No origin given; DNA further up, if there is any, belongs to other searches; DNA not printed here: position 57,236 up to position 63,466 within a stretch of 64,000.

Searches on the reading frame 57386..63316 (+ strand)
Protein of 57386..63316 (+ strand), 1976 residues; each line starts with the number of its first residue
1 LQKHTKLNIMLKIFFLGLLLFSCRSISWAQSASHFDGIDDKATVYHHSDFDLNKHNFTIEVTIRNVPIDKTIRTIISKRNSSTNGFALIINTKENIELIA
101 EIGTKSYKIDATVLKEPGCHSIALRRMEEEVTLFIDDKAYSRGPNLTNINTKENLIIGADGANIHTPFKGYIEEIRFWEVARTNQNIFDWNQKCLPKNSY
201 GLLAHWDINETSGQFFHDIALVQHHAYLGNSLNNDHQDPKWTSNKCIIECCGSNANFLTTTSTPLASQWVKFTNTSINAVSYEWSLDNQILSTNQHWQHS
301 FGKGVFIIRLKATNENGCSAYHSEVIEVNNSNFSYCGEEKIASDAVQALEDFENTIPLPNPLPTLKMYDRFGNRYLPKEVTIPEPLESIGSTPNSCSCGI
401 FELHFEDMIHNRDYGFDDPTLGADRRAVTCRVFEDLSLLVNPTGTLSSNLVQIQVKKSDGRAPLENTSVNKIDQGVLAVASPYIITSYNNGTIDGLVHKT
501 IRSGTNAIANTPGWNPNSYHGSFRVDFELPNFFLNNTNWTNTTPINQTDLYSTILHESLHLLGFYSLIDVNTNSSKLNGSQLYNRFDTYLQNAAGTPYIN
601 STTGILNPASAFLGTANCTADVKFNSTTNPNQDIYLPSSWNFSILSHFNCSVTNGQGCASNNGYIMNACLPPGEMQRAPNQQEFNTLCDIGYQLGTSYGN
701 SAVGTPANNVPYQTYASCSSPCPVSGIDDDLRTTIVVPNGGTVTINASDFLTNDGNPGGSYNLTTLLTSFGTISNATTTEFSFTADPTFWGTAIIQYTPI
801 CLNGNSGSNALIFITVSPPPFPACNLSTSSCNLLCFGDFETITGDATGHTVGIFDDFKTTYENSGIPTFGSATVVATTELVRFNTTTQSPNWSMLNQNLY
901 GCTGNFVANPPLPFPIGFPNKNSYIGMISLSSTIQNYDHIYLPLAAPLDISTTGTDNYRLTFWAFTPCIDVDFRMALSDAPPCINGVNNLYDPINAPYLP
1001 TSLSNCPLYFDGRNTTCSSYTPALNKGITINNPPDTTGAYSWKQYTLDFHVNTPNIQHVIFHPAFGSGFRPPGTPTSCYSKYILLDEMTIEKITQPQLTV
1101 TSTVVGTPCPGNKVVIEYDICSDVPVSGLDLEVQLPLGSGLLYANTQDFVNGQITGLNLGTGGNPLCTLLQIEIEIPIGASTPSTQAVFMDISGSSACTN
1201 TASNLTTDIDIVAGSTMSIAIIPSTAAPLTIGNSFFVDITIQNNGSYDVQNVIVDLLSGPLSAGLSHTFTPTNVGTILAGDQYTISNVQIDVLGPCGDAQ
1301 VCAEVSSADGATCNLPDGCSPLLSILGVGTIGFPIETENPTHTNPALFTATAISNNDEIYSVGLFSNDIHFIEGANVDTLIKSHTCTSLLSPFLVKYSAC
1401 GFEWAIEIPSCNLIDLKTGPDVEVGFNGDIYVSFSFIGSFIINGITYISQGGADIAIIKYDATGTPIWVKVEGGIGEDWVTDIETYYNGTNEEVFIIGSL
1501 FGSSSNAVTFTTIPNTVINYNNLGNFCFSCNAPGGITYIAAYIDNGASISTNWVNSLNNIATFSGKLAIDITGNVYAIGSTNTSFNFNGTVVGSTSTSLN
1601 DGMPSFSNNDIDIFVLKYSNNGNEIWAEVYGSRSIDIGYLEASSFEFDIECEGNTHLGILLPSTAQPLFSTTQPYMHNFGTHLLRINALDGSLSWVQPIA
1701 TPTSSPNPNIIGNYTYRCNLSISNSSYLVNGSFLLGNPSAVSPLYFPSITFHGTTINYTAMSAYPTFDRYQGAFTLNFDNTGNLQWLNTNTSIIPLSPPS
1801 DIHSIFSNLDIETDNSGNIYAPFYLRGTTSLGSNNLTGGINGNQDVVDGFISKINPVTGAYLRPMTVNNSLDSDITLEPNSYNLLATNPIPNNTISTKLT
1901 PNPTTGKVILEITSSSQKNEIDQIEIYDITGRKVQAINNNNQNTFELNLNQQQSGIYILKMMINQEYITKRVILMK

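Call 80: search_protein_families(library=pfam, proteins=[window:57386-63316:+], max_evalue=0.00001)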
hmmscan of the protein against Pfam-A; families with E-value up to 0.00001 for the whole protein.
window:57386-63316:+ (1976 aa): 2 families
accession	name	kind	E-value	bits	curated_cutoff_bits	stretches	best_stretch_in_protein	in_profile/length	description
PF18962.6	Por_Secre_tail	-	9.9e-13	48.6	27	1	1901-1973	3-74/75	Secretion system C-terminal sorting domain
PF13385.13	Laminin_G_3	-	5.7e-09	36.7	27.6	1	41-187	6-150/151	Concanavalin A-like lectin/glucanases superfamily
